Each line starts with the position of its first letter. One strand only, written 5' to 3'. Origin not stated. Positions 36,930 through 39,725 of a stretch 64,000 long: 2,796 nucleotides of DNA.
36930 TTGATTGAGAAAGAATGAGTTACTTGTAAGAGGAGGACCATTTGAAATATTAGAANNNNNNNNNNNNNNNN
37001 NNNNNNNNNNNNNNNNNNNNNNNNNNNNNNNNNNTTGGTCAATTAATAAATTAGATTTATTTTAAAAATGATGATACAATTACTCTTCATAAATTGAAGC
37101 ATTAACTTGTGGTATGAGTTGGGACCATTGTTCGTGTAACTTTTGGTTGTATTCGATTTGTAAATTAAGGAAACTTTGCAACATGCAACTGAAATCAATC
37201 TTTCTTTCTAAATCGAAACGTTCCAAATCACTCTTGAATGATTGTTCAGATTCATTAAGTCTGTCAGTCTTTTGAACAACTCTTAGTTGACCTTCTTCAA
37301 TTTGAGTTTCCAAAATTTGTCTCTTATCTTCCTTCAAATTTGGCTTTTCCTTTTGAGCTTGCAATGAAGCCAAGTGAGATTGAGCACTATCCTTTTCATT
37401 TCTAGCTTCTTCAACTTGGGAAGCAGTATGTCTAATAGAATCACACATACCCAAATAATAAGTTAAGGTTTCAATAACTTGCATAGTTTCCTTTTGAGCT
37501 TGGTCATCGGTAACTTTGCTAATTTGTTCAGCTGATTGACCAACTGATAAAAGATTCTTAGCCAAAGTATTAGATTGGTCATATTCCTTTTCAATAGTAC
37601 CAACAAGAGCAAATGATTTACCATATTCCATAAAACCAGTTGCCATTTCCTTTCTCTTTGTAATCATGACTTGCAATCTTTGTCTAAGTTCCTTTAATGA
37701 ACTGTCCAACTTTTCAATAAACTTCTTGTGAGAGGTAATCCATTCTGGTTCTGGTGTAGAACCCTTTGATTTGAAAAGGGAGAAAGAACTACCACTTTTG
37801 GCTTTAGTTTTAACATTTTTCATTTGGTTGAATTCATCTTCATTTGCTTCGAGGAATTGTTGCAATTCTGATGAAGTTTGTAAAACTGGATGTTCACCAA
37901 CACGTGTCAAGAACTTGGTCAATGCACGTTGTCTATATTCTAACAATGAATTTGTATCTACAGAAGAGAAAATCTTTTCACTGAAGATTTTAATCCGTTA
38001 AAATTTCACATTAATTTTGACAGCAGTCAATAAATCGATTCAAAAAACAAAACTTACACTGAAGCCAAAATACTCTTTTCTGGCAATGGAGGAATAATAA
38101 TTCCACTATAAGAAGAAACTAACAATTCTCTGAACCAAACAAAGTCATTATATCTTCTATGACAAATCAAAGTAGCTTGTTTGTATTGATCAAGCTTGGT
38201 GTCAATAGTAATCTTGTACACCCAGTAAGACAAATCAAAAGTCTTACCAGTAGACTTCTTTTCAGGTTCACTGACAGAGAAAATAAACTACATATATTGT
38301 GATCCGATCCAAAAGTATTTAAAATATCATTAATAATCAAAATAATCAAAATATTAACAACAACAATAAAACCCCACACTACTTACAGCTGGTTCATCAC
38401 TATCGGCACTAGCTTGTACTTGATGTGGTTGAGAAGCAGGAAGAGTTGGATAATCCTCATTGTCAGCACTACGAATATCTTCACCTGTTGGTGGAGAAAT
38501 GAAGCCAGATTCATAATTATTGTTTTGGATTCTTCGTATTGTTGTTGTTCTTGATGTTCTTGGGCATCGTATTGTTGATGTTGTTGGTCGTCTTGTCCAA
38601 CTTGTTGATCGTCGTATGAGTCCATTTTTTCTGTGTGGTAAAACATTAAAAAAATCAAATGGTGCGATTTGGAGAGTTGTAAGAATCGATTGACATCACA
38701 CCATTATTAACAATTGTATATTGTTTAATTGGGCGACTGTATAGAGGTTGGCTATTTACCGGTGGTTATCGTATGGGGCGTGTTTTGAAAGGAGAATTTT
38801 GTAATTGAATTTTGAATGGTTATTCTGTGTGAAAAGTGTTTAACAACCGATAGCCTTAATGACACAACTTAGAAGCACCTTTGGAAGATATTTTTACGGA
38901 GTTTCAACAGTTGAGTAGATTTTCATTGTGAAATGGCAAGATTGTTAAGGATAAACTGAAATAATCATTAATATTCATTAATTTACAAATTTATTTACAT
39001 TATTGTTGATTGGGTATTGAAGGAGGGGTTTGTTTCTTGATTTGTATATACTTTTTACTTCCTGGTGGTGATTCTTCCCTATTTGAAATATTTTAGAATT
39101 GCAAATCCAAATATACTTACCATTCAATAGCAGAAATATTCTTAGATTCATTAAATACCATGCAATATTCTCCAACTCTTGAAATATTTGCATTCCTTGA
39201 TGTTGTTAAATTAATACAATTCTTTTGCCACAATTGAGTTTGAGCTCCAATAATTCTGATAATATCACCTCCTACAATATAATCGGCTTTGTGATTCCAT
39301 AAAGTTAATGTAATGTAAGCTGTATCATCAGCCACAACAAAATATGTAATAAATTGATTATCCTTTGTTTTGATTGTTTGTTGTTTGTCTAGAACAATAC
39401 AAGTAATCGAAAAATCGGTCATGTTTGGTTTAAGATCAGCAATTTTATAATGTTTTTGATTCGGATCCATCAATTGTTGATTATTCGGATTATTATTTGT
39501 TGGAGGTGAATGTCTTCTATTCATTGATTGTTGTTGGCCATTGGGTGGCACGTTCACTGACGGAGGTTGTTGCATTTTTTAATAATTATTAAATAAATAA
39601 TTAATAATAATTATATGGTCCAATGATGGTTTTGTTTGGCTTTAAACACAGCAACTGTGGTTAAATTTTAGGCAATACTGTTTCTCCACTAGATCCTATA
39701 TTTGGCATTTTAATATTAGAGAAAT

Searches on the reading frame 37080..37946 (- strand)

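Call 34: search_protein_families(library=pfam, proteins=[window:37080-37946:-], max_evalue=0.001)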
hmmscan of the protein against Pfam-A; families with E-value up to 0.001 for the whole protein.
window:37080-37946:- (288 aa): 3 families
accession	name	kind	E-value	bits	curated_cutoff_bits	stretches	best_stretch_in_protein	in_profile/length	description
PF09325.15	Vps5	-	4.1e-27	95.7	27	1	51-279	8-235/236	Vps5 C terminal like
PF10456.14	BAR_3_WASP_bdg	-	3.5e-07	30.3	24.9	1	71-277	43-231/236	WASP-binding domain of Sorting nexin protein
PF00787.29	PX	-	3.1e-05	24.9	21.6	1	2-34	51-83/84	PX domain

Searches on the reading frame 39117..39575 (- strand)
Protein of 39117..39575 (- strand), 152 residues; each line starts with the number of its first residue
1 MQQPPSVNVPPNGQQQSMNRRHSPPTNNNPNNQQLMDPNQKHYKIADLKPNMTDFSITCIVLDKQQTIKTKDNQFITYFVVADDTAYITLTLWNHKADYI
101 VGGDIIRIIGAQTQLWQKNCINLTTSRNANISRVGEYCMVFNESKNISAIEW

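Call 34: search_protein_families(library=pfam, proteins=[window:39117-39575:-], max_evalue=0.001)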
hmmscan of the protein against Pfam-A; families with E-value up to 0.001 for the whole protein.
window:39117-39575:- (152 aa): 1 family
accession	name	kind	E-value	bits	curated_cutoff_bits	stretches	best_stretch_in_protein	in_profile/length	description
PF21473.3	Ssb-like_OB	-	0.00031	21.3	24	1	67-117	32-82/97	Single-stranded DNA binding protein Ssb-like, OB fold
